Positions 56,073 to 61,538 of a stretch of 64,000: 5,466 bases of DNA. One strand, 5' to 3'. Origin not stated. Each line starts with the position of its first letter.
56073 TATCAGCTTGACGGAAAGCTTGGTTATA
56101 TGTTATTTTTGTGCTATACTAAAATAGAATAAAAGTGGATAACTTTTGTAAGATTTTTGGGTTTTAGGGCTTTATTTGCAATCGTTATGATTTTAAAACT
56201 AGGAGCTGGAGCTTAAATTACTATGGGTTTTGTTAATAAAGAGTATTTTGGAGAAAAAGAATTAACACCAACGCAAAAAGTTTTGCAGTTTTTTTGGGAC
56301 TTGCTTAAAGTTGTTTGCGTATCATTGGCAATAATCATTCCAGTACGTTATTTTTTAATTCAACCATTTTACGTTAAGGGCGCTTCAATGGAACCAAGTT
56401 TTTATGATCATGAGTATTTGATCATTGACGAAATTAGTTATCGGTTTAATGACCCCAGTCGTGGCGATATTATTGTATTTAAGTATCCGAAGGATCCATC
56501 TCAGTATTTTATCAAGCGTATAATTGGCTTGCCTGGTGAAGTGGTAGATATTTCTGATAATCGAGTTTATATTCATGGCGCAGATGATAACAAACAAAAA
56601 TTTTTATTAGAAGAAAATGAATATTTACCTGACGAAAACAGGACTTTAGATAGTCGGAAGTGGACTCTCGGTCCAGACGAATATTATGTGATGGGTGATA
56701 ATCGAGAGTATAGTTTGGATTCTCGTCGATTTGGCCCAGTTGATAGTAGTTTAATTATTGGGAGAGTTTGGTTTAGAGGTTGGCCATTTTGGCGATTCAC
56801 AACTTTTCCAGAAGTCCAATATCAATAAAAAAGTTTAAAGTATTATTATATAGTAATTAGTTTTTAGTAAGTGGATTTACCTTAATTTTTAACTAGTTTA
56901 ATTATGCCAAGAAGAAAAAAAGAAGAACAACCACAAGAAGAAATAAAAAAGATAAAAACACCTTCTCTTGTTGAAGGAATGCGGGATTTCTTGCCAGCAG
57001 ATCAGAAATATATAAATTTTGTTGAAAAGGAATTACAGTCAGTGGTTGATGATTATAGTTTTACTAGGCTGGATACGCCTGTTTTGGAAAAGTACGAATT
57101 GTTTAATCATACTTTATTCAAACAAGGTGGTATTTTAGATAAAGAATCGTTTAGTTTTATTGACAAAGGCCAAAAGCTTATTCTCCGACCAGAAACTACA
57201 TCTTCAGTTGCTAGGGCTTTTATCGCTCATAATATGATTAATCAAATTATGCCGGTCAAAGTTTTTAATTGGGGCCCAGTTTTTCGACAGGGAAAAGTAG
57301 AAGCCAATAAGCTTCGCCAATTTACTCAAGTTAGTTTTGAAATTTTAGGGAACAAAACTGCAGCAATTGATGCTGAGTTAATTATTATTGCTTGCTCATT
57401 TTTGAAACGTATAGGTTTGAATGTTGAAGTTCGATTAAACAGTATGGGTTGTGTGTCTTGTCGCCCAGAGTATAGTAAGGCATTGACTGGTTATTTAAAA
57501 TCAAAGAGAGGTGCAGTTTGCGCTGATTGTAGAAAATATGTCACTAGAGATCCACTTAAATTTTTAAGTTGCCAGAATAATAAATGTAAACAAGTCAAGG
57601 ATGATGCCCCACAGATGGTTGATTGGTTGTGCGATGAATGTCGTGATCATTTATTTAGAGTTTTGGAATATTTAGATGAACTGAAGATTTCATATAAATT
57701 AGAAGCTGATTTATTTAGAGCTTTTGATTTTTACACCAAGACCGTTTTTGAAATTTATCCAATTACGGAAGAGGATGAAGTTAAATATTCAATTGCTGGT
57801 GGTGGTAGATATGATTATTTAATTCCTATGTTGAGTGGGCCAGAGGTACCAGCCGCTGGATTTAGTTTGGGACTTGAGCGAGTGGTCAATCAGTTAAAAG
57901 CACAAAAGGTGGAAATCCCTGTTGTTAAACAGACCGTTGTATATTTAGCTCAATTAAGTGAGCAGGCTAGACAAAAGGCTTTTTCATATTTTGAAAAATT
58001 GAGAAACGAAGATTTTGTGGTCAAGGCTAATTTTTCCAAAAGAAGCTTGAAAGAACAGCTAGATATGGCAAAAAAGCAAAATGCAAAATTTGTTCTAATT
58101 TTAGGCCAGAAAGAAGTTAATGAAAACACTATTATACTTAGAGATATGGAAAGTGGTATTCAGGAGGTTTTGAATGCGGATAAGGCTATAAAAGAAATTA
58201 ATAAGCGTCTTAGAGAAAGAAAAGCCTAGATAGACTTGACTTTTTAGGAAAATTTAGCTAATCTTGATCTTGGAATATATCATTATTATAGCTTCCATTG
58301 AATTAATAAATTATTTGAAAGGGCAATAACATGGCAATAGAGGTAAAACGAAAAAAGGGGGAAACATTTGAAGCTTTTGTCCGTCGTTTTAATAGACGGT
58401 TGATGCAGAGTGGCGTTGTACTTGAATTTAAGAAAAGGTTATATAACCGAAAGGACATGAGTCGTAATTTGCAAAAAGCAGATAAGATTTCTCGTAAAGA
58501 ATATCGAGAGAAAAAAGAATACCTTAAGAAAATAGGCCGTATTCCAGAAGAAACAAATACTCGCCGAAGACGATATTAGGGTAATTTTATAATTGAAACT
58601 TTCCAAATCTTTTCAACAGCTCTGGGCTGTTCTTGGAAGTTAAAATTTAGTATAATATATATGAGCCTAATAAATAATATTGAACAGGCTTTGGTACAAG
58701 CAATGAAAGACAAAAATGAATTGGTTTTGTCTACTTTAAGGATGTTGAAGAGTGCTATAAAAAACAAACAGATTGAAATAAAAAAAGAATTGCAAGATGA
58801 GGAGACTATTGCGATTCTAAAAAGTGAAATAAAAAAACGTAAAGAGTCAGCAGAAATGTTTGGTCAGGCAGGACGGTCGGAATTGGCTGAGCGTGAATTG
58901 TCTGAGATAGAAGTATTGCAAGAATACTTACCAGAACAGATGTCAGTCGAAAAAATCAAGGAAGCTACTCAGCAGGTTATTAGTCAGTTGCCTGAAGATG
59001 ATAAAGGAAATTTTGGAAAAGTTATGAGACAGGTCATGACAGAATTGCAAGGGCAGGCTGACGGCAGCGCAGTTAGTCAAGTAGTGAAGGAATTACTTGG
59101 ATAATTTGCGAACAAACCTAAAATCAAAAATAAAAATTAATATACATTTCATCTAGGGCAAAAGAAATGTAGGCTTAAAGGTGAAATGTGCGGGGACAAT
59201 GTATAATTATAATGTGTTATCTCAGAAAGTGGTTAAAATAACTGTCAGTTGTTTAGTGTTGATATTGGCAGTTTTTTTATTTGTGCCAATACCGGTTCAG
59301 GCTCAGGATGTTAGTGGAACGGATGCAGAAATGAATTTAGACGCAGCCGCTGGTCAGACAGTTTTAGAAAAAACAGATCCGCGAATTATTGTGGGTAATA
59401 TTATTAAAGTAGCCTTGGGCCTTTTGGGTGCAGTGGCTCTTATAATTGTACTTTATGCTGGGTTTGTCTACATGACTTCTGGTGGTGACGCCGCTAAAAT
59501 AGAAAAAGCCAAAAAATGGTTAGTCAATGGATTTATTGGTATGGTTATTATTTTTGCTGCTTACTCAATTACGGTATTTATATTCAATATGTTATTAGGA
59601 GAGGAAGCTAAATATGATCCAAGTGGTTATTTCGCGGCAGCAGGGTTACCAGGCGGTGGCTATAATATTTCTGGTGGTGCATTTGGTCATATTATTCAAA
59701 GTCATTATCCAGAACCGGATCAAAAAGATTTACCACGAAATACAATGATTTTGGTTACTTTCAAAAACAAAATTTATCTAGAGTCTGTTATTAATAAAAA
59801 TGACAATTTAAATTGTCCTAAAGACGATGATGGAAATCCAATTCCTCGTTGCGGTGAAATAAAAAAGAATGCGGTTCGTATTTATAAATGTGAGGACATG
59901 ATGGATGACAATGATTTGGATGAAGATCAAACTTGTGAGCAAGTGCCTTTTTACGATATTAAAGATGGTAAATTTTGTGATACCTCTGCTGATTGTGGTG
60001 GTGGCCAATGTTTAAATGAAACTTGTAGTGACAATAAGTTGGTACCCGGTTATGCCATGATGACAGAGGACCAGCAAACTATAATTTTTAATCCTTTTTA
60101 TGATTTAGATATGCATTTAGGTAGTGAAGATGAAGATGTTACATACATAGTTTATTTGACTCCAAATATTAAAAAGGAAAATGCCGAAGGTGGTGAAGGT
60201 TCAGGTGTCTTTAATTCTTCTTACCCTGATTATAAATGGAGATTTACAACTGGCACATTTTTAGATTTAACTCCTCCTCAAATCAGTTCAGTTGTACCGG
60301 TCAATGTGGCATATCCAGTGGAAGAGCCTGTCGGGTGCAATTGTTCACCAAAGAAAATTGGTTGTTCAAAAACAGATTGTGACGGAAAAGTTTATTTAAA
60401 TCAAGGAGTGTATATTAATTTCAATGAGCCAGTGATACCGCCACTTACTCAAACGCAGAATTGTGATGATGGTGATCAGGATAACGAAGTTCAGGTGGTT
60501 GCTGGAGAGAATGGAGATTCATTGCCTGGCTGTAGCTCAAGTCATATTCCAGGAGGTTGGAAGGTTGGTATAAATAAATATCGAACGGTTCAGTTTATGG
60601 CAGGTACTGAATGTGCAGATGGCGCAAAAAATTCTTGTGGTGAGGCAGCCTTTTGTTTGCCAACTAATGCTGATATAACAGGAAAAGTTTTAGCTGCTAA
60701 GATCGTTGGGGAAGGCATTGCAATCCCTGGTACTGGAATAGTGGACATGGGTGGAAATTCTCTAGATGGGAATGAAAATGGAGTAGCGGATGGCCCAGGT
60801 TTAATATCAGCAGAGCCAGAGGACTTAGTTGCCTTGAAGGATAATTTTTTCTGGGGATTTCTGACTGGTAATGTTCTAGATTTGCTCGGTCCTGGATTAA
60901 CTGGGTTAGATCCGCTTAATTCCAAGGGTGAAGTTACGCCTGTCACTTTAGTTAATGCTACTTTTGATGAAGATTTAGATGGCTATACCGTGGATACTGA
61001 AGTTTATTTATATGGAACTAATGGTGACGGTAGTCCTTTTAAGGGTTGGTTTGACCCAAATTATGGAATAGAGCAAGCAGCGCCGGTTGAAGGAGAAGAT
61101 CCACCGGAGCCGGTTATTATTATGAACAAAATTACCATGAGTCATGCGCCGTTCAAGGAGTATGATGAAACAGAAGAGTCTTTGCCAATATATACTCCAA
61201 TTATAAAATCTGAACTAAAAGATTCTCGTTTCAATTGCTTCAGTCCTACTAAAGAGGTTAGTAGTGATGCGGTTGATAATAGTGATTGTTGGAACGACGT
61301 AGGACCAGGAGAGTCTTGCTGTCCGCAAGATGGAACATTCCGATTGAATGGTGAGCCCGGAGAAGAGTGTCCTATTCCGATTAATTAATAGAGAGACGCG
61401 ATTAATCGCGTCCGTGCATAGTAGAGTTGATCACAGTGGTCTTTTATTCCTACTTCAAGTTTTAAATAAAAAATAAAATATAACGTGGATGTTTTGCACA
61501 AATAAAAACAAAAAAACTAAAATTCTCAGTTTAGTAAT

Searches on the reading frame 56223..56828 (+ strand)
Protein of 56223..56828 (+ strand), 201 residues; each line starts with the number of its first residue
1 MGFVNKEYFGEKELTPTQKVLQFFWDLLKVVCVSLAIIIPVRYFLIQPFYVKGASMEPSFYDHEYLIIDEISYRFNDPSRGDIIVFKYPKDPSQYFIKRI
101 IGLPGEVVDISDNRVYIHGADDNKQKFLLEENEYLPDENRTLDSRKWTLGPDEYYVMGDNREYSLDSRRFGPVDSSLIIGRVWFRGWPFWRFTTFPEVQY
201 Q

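Call 96: search_protein_families(library=pfam, proteins=[window:56223-56828:+], max_evalue=0.001)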
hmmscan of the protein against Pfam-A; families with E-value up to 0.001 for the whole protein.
window:56223-56828:+ (201 aa): 2 families
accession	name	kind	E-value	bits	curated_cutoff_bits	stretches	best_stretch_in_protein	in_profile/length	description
PF10502.14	Peptidase_S26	-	6.2e-45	153.6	22.9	1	26-187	3-168/168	Signal peptidase, peptidase S26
PF00717.28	Peptidase_S24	-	1.4e-05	25.2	23.3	1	50-116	39-98/116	Peptidase S24-like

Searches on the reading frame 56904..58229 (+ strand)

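Call 96: search_protein_families(library=pfam, proteins=[window:56904-58229:+], max_evalue=0.001)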
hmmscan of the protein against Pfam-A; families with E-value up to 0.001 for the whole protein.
window:56904-58229:+ (441 aa): 4 families
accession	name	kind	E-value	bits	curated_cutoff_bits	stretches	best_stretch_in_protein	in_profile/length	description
PF13393.11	tRNA-synt_His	-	2.1e-40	139.3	25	1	25-327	1-308/308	Histidyl-tRNA synthetase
PF03129.25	HGTP_anticodon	-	6.5e-10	39.5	21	1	346-434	2-93/94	Anticodon binding domain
PF01409.25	tRNA-synt_2d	-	4.3e-09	36.6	19.8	1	34-179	16-163/246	tRNA synthetases class II core domain (F)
PF00587.30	tRNA-synt_2b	-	1.1e-06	29.3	29.3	1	85-212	3-137/179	tRNA synthetase class II core domain (G, H, P, S and T)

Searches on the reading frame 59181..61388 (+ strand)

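Call 96: search_protein_families(library=pfam, proteins=[window:59181-61388:+], max_evalue=0.001)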
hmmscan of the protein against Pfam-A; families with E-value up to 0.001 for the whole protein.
window:59181-61388:+ (735 aa): 2 families
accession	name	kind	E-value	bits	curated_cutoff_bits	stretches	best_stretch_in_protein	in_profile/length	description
PF18895.5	T4SS_pilin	-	1.8e-07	31.6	26.6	1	72-134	10-71/71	Type IV secretion system pilin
PF13205.12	Big_5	-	9.9e-07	29.9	23.6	0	571-623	5-57/105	Bacterial Ig-like domain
